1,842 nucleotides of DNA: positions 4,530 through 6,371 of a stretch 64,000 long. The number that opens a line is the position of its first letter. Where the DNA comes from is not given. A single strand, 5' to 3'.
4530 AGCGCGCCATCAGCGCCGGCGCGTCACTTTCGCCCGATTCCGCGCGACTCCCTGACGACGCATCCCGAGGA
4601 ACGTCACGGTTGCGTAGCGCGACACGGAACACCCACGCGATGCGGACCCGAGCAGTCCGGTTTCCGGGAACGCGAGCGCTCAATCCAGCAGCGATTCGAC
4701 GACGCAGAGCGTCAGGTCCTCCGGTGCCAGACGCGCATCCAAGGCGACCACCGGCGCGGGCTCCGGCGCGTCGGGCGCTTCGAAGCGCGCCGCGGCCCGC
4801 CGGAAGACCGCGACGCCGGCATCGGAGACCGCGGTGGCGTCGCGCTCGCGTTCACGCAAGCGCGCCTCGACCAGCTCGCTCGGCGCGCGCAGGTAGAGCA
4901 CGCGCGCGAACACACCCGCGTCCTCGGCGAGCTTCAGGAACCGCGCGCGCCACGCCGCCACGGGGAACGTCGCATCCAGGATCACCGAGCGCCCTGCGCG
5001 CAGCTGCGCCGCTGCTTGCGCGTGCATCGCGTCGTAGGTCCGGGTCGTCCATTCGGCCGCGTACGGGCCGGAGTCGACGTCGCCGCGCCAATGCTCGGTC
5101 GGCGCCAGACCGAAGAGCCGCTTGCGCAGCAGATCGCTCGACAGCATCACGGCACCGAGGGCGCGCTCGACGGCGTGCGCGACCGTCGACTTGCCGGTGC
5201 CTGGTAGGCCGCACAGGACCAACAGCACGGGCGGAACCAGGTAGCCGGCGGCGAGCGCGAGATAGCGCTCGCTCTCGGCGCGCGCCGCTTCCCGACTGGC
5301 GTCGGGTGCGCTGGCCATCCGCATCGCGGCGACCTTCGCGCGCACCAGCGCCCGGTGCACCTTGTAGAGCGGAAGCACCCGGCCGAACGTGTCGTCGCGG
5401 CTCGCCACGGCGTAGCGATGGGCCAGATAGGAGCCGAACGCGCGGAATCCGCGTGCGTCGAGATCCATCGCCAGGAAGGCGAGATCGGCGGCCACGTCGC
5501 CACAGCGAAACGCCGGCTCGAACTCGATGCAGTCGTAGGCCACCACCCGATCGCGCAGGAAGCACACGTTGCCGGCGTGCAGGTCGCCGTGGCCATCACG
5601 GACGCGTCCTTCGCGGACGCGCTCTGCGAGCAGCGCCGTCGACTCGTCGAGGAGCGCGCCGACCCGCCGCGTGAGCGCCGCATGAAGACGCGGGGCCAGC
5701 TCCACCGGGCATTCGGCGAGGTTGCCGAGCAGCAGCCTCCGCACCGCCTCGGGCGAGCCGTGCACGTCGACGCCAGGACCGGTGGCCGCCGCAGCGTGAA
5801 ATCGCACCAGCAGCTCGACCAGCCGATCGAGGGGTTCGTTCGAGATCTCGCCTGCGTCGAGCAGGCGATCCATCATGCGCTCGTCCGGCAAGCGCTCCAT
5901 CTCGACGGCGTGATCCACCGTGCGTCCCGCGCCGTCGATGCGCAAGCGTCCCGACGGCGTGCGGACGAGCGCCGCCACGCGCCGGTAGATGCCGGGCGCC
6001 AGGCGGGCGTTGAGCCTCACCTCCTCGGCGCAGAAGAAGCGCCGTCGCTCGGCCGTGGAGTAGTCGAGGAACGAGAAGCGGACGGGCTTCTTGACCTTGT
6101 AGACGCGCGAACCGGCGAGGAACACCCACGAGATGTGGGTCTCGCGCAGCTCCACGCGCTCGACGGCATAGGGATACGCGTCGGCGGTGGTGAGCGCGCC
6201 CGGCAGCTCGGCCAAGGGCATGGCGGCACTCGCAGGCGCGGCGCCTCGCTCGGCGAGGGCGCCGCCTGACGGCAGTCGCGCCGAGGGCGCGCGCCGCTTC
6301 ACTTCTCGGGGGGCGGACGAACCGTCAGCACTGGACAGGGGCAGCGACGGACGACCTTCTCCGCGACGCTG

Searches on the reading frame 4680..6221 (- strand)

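Call 70: search_protein_families(library=pfam, proteins=[window:4680-6221:-], max_evalue=0.00001)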
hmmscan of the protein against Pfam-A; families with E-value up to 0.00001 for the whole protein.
window:4680-6221:- (513 aa): 6 families
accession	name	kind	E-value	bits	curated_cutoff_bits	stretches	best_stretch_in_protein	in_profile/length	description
PF13671.12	AAA_33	-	5.5e-35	121.2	27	1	333-483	1-143/143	AAA domain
PF06414.18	Zeta_toxin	-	6.1e-09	36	22.3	1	331-462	16-147/199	Zeta toxin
PF13207.12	AAA_17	-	1.7e-08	35.2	27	1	338-462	2-127/136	AAA domain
PF01636.29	APH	-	2.1e-08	34.7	23.2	1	78-275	43-231/239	Phosphotransferase enzyme family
PF08433.16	KTI12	-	7.2e-07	29.4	22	1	333-485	3-142/271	Chromatin associated protein KTI12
PF13238.12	AAA_18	-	1.3e-06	29.3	29.4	1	335-459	2-112/128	AAA domain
